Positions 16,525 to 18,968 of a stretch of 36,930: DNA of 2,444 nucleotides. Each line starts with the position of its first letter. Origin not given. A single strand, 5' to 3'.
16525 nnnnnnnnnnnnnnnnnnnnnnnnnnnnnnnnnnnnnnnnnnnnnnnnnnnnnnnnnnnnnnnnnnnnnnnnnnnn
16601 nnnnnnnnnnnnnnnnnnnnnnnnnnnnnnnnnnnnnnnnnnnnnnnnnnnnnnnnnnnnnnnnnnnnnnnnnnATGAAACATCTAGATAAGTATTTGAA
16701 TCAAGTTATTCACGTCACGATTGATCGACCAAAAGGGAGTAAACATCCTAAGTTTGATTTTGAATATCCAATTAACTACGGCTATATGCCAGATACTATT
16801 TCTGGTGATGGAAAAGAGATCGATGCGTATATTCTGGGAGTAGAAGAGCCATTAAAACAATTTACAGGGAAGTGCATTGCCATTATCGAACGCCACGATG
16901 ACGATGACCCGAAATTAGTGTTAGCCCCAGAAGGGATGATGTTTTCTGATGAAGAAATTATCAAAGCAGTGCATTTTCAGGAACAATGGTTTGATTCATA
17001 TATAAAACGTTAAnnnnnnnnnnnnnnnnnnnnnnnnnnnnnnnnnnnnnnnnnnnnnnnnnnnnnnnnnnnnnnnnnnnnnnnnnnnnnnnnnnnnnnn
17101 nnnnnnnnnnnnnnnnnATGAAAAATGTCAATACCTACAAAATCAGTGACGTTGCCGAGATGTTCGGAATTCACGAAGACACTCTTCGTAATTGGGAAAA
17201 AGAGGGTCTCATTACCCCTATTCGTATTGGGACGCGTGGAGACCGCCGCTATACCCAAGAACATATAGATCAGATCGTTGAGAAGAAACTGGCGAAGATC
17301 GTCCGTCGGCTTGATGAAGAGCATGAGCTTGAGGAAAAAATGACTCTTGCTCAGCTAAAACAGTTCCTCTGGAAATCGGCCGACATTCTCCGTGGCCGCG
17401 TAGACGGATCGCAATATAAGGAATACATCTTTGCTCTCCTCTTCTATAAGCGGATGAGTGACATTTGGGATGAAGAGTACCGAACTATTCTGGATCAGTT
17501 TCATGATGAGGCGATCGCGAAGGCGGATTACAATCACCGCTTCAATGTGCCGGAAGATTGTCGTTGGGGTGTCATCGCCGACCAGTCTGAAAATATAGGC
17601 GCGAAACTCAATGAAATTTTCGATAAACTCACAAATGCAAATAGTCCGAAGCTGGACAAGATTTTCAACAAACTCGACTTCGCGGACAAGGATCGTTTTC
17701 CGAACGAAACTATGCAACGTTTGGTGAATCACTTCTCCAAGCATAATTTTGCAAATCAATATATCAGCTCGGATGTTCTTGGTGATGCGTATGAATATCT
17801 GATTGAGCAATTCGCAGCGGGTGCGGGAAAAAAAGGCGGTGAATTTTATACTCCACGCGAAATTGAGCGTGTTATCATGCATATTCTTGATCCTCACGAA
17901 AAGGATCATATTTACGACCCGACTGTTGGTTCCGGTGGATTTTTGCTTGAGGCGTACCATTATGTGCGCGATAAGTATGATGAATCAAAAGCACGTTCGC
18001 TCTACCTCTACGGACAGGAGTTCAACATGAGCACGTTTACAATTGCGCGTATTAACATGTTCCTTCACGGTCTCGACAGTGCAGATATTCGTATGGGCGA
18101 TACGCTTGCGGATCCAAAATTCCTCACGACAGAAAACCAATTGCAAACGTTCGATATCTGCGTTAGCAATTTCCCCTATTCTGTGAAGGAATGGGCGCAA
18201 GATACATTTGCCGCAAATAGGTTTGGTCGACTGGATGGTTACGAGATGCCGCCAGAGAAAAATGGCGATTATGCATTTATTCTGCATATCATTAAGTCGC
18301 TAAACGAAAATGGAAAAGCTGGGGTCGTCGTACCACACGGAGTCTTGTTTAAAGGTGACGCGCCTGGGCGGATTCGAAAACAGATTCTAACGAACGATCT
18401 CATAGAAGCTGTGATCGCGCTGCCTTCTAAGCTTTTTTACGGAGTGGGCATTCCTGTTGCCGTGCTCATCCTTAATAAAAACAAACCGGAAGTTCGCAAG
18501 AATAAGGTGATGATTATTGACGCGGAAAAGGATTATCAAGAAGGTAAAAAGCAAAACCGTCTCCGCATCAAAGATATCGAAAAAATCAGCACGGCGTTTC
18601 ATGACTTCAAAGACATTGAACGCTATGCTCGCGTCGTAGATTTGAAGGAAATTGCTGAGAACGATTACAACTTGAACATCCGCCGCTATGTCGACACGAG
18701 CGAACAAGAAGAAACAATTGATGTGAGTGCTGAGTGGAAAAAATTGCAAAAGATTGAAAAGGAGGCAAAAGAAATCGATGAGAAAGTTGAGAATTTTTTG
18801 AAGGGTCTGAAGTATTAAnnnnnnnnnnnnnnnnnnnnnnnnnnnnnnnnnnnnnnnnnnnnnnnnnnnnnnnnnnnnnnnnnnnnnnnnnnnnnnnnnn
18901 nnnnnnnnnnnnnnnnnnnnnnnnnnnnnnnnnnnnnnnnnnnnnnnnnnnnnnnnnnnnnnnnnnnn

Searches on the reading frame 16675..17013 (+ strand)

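Call 8: search_protein_families(library=pfam, proteins=[window:16675-17013:+], max_evalue=0.001)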
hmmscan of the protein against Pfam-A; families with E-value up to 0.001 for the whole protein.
window:16675-17013:+ (112 aa): 1 family
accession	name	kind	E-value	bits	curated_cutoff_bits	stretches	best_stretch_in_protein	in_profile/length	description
PF00719.24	Pyrophosphatase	-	1.1e-06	28.9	23.5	1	28-83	31-90/153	Inorganic pyrophosphatase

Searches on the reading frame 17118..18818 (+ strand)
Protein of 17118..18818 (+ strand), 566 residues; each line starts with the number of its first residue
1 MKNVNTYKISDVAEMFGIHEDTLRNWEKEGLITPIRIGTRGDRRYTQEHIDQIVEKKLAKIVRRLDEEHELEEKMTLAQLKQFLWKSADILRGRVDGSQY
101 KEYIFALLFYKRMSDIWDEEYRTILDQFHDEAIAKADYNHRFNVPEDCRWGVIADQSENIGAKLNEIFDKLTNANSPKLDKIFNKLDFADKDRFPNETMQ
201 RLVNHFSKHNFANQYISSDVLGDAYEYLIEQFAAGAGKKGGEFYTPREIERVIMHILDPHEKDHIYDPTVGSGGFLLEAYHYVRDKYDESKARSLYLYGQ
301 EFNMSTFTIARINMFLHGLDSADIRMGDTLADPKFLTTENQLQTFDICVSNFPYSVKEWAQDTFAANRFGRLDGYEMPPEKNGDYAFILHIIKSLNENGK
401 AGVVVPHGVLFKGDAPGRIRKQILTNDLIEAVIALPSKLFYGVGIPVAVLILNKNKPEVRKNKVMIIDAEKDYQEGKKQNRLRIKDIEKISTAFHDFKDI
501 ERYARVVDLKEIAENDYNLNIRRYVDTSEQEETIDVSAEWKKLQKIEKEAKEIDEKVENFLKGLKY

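Call 8: search_protein_families(library=pfam, proteins=[window:17118-18818:+], max_evalue=0.001)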
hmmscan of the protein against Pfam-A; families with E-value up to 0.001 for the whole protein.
window:17118-18818:+ (566 aa): 7 families
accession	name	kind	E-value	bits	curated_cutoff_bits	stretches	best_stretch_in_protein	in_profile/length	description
PF02384.22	N6_Mtase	-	4.6e-109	364.9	20.4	1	217-532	2-310/311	N-6 DNA Methylase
PF12161.14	HsdM_N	-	3.4e-25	89.7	24.5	1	80-206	1-135/135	HsdM N-terminal domain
PF13411.12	MerR_1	-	4.9e-13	49.4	21.6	1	7-53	1-46/69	MerR HTH family regulatory protein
PF00376.29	MerR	-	6.9e-11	42.2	28.2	1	8-45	1-38/38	MerR family regulatory protein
PF12728.13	HTH_17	-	4.5e-07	30.5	27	1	7-56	2-49/51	Helix-turn-helix domain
PF07669.17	Eco57I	-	6.3e-06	26.8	25.3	1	307-438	34-169/171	Eco57I restriction-modification methylase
PF01170.24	UPF0020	-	0.00054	20.2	22.3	0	251-355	18-132/197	RMKL-like, methyltransferase domain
